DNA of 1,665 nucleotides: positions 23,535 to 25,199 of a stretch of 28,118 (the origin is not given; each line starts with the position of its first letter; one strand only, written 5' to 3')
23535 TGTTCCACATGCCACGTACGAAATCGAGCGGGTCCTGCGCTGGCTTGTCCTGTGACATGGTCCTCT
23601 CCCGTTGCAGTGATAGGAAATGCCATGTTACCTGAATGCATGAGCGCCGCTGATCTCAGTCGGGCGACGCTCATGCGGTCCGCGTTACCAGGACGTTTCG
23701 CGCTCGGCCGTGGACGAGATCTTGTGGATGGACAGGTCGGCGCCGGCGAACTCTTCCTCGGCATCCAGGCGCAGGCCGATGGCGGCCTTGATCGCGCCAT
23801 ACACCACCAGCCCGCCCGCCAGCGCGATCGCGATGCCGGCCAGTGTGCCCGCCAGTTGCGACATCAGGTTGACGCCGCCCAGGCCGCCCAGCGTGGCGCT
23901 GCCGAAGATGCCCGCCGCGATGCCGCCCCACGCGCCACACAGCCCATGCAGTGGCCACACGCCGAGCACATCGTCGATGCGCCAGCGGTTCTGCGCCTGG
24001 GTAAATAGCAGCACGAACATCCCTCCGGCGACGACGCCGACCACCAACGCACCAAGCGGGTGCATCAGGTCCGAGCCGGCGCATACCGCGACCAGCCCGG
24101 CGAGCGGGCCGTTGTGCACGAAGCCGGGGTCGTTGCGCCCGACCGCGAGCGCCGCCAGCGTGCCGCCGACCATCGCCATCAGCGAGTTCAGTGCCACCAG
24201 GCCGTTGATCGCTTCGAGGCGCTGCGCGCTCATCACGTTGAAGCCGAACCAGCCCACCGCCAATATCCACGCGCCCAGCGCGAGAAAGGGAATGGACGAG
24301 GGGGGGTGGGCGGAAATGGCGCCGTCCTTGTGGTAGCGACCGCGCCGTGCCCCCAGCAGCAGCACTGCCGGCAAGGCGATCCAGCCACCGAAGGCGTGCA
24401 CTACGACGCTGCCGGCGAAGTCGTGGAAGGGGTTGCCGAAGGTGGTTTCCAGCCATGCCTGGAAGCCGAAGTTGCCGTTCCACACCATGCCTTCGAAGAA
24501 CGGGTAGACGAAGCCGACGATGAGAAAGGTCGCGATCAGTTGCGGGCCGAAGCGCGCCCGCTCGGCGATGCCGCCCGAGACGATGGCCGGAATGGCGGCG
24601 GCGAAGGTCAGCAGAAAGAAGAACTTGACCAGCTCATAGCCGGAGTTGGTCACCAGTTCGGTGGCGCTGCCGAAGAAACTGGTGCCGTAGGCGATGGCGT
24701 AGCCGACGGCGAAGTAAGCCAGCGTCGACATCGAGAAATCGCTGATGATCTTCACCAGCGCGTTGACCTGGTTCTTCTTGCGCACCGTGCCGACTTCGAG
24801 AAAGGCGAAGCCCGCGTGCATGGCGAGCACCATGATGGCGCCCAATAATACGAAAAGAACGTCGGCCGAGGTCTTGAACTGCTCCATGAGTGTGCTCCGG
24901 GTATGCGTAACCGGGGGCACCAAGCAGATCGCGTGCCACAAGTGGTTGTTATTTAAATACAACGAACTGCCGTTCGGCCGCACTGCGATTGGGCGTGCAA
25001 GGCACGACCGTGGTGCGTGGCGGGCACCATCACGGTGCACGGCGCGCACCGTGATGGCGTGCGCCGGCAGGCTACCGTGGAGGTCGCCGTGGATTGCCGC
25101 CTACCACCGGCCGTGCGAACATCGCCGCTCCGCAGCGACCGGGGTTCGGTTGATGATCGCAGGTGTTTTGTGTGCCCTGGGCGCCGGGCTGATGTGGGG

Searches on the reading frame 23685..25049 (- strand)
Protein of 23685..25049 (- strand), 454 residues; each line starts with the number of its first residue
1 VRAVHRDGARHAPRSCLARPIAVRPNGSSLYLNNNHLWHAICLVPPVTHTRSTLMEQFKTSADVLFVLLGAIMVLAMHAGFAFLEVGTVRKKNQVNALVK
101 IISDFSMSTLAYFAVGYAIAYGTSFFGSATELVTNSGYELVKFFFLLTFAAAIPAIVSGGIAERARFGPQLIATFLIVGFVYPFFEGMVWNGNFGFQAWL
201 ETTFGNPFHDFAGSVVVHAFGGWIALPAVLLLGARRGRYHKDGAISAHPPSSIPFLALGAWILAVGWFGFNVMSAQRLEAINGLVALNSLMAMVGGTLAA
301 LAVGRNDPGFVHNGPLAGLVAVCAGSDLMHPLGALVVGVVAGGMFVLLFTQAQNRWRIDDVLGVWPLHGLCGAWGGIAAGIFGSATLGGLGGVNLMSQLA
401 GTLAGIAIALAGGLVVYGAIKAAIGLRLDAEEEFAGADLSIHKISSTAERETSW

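Call 7: search_protein_families(library=pfam, proteins=[window:23685-25049:-])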
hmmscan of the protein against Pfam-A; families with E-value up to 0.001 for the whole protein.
window:23685-25049:- (454 aa): 1 family
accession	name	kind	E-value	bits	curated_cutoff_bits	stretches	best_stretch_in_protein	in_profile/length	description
PF00909.26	Ammonium_transp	-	4e-87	293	23.2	1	66-443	2-395/399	Ammonium Transporter Family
